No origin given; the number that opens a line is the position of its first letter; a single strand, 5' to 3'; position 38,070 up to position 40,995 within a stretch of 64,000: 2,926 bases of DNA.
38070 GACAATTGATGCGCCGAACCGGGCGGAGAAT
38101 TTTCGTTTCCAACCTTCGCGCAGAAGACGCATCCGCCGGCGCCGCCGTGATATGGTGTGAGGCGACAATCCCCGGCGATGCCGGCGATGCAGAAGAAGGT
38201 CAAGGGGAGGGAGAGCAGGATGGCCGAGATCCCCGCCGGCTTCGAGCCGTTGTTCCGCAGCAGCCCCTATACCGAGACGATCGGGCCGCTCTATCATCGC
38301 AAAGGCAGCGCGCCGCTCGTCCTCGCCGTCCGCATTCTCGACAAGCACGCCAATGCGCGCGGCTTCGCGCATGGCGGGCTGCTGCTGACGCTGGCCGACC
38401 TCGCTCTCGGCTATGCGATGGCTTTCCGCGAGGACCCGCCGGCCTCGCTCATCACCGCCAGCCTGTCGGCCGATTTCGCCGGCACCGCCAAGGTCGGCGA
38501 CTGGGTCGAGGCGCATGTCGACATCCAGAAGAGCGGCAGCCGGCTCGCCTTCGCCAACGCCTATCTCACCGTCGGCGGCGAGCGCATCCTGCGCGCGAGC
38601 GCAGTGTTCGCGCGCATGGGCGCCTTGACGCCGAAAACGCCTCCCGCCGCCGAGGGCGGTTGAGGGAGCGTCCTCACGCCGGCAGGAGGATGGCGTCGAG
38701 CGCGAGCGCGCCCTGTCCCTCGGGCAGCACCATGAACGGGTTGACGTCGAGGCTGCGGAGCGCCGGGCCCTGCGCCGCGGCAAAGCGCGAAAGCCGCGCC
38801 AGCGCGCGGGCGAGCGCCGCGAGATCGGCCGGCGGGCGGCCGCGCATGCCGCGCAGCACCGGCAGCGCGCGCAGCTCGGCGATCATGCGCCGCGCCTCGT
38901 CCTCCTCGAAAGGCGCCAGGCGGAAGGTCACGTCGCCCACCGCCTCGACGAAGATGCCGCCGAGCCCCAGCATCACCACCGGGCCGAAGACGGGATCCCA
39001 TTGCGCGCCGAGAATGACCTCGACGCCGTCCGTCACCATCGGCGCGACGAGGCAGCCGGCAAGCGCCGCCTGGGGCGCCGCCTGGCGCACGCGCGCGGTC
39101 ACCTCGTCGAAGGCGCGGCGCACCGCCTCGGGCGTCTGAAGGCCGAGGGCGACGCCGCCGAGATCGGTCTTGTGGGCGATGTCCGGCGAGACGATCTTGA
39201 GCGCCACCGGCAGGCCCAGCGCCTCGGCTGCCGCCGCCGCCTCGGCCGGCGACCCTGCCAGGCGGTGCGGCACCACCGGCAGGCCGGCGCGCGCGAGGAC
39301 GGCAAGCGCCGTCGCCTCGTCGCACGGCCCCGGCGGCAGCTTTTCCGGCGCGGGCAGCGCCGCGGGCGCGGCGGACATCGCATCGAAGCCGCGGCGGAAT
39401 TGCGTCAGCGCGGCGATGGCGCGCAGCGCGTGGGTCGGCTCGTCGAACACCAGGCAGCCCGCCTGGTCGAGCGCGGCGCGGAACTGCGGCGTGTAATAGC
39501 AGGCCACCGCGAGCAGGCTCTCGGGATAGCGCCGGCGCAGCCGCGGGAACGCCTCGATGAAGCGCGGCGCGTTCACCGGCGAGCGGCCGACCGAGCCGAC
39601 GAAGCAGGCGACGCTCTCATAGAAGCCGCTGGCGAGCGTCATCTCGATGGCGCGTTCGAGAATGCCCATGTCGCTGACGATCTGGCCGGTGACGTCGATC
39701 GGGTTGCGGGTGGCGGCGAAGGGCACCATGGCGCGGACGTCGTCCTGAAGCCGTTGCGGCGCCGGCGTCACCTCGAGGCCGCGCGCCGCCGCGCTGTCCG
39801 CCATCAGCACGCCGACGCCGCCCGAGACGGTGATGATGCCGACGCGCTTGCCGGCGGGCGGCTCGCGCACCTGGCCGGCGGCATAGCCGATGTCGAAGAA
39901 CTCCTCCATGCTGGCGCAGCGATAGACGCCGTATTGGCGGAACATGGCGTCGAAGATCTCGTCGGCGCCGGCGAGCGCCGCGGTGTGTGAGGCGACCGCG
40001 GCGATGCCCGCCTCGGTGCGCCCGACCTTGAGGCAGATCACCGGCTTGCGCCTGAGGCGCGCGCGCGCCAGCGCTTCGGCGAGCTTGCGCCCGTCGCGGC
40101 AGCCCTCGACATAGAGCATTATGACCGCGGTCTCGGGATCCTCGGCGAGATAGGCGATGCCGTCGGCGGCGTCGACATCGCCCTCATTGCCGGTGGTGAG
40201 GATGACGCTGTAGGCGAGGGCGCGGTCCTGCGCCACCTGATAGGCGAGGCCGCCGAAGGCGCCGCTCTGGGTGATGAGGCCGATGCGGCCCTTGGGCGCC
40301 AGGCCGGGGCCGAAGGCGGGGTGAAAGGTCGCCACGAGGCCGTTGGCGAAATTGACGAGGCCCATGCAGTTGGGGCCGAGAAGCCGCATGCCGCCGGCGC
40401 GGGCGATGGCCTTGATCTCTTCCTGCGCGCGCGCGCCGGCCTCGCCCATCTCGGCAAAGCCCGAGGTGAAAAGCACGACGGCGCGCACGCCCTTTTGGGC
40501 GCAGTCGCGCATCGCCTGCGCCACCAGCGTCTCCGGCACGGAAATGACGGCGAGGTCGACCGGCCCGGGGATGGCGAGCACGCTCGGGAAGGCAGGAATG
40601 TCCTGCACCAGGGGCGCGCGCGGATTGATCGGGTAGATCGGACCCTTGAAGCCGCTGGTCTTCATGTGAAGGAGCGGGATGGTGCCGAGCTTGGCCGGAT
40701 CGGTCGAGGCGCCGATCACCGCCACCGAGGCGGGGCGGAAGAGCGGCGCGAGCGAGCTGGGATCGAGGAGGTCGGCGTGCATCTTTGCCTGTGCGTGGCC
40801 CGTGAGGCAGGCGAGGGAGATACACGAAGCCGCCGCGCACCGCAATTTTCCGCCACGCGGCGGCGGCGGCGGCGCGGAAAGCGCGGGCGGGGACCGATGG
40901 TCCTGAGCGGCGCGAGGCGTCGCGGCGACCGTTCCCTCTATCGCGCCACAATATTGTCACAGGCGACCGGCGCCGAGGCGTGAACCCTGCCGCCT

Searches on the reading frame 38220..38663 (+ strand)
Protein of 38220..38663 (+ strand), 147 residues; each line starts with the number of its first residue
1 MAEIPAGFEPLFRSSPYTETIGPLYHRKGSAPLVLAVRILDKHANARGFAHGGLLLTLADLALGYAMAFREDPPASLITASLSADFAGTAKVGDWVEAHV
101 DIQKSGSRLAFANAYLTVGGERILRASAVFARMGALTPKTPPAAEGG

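Call 29: search_protein_families(library=pfam, proteins=[window:38220-38663:+], max_evalue=0.01)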
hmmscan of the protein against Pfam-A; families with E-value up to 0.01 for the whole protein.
window:38220-38663:+ (147 aa): 2 families
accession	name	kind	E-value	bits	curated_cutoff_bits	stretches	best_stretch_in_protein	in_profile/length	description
PF03061.28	4HBT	-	3.6e-10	40.5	20.6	1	48-113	2-67/79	Thioesterase superfamily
PF13622.12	4HBT_3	-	3.1e-06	27.8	24.3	1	46-131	7-83/83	Acyl-CoA thioesterase N-terminal domain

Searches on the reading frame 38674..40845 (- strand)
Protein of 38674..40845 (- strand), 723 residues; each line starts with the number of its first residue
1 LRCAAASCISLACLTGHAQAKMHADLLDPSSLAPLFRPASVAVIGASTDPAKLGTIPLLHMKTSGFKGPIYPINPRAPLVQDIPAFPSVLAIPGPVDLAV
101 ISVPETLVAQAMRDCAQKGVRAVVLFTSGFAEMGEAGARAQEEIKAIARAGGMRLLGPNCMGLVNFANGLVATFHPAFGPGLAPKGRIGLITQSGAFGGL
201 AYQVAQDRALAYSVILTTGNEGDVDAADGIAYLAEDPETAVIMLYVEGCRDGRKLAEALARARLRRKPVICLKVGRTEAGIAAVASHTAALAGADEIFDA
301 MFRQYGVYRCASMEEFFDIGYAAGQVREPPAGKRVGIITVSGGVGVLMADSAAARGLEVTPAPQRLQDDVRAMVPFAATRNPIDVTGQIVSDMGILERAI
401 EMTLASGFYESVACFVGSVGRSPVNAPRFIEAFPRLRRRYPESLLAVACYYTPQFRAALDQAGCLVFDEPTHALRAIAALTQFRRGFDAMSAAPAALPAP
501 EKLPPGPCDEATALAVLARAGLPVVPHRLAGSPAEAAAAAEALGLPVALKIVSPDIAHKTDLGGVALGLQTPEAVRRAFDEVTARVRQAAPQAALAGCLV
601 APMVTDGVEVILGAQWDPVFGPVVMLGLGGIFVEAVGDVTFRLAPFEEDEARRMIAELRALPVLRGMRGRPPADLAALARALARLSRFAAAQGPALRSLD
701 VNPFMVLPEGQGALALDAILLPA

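Call 68: search_protein_families(library=pfam, proteins=[window:38674-40845:-], max_evalue=0.001)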
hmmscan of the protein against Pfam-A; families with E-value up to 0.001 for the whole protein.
window:38674-40845:- (723 aa): 5 families
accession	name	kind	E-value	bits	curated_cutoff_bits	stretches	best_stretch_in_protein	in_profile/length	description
PF13549.11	ATP-grasp_5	-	1.8e-71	240.5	27.6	1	509-718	11-217/221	ATP-grasp domain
PF13607.11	Succ_CoA_lig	-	2.4e-45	154.1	27.4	1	185-320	1-135/138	Succinyl-CoA ligase like flavodoxin domain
PF13380.12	CoA_binding_2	-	1e-21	77.9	22.8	1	40-164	2-114/116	CoA binding domain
PF02629.25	CoA_binding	-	1.4e-11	45.4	22.3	1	38-129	3-97/97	CoA binding domain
PF19045.5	Ligase_CoA_2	-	2.5e-07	31.3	23.7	1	335-388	1-55/162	Ligase-CoA domain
